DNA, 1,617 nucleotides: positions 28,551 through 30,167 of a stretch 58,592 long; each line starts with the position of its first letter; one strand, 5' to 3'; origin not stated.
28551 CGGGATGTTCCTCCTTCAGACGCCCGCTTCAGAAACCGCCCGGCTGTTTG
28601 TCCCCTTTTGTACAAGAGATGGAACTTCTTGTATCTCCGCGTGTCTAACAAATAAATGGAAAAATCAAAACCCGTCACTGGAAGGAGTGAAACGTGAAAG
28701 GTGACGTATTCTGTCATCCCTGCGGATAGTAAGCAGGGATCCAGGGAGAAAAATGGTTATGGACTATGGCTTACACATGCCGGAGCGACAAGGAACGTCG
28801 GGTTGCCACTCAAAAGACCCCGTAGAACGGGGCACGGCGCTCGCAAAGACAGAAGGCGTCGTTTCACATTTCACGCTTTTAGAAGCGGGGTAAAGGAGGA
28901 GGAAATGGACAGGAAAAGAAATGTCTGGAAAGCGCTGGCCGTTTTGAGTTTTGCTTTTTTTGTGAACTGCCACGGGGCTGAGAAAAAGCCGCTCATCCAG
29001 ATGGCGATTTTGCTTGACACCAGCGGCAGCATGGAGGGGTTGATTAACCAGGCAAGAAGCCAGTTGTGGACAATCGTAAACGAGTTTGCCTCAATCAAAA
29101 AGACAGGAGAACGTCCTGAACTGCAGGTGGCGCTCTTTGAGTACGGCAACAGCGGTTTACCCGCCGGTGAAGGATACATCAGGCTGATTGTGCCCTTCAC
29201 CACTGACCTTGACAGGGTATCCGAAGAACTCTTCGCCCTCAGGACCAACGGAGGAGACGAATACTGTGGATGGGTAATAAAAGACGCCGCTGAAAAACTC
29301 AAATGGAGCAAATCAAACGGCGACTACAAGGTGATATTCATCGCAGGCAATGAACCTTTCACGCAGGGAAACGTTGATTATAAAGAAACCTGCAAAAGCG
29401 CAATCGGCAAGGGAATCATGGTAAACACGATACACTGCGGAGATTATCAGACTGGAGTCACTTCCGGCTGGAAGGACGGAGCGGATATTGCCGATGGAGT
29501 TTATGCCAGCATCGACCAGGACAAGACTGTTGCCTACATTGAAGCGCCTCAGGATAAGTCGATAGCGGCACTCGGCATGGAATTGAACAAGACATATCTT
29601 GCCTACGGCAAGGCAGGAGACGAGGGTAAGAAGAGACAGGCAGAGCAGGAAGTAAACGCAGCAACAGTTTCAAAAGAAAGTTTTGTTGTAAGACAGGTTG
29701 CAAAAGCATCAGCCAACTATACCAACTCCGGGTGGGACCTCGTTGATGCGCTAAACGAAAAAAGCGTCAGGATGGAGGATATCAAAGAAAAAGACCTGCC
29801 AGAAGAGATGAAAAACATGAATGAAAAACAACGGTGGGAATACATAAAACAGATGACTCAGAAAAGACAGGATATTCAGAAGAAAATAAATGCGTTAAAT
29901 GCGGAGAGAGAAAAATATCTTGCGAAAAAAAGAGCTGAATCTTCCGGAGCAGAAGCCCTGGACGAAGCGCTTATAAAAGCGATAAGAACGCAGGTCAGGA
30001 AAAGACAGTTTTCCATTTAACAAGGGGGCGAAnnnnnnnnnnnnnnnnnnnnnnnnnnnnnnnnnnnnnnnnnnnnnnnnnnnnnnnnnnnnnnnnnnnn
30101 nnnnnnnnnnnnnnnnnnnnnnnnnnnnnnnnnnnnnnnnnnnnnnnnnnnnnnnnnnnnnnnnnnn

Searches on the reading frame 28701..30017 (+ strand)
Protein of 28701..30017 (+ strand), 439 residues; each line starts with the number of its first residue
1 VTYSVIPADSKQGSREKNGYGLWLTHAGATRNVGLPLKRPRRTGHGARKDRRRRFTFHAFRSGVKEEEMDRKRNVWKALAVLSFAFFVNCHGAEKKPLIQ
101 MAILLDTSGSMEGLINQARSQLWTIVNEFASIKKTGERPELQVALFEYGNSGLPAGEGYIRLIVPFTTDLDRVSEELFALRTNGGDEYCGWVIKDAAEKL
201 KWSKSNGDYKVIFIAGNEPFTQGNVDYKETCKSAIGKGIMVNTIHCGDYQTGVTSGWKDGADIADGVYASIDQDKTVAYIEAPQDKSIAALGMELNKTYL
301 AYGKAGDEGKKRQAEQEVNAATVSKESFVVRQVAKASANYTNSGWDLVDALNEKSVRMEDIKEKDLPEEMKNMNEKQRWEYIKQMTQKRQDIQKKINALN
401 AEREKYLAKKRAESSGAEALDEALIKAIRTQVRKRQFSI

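Call 69: search_protein_families(library=pfam, proteins=[window:28701-30017:+], max_evalue=0.00001)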
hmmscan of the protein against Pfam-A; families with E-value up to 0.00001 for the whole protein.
window:28701-30017:+ (439 aa): 1 family
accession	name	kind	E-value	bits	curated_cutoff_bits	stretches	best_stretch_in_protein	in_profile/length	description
PF00092.34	VWA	-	5.5e-06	27.2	23.8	0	102-248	3-141/174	von Willebrand factor type A domain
